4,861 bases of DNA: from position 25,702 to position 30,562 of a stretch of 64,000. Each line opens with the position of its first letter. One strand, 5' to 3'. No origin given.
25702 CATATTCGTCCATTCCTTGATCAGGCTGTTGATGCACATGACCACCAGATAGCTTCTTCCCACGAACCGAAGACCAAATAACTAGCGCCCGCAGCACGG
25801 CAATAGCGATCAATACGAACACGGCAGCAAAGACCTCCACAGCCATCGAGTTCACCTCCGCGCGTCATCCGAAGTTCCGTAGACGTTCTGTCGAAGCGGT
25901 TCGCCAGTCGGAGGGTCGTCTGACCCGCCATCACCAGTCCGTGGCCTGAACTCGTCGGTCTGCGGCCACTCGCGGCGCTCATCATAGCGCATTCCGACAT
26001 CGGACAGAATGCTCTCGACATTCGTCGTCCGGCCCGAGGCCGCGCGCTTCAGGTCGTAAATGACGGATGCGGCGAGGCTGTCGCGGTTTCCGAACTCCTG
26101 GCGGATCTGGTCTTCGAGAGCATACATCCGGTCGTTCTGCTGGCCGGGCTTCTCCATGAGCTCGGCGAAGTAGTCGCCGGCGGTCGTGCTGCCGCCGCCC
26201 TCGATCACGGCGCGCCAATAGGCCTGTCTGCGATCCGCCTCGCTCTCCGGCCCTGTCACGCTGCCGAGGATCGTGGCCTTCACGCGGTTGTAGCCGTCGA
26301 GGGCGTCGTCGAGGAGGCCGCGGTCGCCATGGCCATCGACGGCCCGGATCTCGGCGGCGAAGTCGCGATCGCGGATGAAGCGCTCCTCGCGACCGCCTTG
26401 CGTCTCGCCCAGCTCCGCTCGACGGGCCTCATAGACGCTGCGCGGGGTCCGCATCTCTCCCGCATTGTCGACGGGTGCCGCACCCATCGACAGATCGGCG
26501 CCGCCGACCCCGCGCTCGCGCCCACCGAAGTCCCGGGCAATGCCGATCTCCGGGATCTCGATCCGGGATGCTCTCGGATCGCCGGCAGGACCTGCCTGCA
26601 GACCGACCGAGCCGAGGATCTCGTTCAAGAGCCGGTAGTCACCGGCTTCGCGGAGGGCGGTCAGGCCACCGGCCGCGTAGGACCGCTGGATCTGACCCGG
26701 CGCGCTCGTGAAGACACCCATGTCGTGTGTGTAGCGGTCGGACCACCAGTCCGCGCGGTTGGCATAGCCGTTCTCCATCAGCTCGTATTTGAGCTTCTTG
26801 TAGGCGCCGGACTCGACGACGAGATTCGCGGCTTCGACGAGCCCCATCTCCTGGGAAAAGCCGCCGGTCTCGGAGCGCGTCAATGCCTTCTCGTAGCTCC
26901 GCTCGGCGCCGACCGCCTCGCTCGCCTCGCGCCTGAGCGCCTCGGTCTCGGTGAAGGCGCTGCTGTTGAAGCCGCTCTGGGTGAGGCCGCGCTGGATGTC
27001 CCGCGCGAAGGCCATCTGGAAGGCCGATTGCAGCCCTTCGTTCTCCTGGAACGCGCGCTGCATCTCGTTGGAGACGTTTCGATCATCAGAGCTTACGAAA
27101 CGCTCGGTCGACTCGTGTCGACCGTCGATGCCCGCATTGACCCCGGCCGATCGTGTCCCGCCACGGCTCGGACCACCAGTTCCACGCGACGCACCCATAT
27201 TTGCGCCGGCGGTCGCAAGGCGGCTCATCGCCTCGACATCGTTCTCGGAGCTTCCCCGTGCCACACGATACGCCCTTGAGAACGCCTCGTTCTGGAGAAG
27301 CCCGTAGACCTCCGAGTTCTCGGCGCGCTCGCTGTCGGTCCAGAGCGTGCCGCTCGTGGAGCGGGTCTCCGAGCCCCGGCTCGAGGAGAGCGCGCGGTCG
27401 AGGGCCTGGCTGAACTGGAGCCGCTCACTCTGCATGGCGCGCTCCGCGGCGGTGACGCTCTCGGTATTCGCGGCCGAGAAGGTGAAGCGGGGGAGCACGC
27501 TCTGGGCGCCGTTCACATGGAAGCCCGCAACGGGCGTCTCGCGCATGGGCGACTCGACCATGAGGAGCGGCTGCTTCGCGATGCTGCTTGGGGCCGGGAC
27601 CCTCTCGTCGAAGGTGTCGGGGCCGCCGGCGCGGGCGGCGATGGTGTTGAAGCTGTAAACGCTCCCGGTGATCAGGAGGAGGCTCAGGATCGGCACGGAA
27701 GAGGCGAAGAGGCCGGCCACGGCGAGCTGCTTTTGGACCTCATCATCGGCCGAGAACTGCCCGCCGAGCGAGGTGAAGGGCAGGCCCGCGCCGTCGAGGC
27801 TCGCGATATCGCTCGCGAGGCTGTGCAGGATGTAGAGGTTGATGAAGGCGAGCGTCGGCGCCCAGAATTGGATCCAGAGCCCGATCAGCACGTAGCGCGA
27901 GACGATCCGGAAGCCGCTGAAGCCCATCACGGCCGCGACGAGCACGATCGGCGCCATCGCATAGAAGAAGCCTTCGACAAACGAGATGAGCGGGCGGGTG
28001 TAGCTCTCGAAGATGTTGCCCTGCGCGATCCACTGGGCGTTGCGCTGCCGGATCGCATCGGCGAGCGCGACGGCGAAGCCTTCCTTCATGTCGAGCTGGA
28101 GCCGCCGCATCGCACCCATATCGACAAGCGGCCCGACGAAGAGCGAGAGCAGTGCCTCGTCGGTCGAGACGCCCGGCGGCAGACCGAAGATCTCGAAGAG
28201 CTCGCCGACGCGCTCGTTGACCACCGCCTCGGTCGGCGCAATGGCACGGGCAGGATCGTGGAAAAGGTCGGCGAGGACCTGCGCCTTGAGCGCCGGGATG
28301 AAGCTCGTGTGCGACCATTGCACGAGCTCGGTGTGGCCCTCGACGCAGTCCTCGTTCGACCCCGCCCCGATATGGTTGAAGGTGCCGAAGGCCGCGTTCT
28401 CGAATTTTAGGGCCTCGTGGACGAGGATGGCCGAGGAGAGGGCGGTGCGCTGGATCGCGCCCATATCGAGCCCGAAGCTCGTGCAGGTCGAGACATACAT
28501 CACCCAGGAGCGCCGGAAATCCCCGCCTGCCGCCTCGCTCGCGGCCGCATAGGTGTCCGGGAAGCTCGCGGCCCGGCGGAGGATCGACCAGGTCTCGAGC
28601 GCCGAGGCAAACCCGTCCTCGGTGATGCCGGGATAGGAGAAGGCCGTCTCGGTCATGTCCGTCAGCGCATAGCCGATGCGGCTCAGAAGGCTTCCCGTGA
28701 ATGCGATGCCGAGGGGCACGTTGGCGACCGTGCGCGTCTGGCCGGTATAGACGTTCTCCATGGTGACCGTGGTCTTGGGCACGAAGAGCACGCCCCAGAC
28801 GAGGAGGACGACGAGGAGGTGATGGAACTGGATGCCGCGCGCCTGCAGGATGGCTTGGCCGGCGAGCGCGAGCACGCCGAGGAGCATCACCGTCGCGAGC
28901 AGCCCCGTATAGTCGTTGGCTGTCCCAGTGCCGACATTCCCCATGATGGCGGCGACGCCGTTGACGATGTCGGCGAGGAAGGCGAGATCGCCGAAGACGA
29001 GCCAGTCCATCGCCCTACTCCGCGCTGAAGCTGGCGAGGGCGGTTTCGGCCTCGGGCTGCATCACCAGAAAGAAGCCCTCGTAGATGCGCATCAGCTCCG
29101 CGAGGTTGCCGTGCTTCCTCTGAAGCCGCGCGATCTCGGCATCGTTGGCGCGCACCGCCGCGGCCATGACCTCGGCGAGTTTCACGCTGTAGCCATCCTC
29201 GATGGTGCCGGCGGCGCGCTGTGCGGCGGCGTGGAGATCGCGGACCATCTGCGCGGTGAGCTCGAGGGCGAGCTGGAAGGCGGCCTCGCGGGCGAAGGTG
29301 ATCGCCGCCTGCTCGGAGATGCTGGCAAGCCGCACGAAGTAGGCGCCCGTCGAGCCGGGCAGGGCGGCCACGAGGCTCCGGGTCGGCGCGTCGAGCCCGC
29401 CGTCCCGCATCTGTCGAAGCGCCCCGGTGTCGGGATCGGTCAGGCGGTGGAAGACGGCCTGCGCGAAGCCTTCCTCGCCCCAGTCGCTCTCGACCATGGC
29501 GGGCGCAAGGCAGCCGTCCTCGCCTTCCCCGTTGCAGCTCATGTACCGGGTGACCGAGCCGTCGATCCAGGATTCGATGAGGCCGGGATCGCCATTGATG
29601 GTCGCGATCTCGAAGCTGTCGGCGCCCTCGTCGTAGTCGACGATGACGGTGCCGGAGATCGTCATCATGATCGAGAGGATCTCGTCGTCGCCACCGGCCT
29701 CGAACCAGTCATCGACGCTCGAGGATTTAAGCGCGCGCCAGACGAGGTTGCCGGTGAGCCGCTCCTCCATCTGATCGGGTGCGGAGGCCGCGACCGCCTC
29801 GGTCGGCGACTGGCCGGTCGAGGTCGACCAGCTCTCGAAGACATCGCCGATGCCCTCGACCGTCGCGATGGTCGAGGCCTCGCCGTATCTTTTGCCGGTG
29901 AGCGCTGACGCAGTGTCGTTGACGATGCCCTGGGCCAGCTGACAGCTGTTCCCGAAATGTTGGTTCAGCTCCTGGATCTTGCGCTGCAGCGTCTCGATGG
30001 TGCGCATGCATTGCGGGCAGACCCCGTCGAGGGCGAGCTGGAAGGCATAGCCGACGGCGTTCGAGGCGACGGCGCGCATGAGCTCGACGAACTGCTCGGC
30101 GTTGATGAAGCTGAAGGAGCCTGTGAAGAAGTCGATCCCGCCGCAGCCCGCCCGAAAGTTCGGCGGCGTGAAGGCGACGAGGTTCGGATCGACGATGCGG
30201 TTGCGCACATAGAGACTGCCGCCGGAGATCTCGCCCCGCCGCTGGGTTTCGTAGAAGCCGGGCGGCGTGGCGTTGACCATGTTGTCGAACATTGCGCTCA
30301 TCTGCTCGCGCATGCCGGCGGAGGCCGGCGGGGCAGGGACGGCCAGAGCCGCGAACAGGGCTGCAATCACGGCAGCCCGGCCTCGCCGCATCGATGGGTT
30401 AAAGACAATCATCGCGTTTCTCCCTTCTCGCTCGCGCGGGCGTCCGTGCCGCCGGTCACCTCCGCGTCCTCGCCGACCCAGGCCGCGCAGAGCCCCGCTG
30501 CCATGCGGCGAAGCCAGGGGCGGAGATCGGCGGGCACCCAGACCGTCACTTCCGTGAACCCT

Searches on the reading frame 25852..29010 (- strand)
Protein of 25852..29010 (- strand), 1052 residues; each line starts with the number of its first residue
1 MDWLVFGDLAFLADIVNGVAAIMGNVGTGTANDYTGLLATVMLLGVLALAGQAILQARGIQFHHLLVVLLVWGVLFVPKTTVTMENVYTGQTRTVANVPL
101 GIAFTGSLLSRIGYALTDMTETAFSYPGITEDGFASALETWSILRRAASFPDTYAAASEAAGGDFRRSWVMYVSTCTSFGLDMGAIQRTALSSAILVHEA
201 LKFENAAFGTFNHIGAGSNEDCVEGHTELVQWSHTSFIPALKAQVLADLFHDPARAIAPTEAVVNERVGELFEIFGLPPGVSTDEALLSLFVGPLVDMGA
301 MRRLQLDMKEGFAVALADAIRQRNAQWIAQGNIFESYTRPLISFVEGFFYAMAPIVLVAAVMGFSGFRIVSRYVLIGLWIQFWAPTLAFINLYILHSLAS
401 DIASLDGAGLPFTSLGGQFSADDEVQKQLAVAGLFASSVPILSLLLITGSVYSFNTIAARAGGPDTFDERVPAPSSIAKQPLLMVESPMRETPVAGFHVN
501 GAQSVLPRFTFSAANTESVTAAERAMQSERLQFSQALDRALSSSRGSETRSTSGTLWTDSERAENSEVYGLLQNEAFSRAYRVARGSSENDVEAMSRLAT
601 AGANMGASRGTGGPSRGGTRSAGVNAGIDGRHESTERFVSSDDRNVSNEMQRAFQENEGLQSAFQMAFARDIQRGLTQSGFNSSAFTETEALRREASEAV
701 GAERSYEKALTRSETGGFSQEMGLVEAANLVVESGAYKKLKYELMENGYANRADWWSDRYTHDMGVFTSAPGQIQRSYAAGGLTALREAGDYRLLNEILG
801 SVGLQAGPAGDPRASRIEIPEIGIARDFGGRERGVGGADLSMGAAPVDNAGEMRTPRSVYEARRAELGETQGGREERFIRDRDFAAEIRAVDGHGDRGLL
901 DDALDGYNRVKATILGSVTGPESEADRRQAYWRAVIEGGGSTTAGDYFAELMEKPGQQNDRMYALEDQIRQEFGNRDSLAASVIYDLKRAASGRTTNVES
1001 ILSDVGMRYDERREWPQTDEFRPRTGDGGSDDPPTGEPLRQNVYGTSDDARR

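Call 70: search_protein_families(library=pfam, proteins=[window:25852-29010:-], max_evalue=0.00001)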
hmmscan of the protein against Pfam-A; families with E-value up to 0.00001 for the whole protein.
window:25852-29010:- (1052 aa): 1 family
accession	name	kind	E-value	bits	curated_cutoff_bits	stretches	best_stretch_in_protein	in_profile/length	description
PF07916.16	TraG_N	-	2.4e-62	211.9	36.1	1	6-467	5-460/462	TraG-like protein, N-terminal region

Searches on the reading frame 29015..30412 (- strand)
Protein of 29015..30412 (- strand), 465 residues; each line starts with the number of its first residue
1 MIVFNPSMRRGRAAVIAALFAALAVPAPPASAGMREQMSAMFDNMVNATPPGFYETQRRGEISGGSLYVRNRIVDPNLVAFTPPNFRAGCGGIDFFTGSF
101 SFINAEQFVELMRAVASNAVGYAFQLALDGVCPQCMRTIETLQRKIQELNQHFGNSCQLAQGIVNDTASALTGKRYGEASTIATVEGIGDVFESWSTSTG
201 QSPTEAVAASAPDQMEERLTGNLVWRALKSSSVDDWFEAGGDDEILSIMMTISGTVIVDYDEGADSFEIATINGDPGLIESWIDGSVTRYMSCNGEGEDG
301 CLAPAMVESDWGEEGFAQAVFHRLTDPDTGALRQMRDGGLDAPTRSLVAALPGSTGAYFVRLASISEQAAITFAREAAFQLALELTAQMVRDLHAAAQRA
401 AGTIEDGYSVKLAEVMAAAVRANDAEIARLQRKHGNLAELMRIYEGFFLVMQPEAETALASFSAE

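Call 70: search_protein_families(library=pfam, proteins=[window:29015-30412:-], max_evalue=0.00001)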
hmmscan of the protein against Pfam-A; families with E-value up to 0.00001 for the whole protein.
window:29015-30412:- (465 aa): 1 family
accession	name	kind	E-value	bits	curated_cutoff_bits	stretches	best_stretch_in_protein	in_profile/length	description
PF06122.16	TraH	-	1.3e-80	271.8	25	1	38-392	1-358/358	Conjugative relaxosome accessory transposon protein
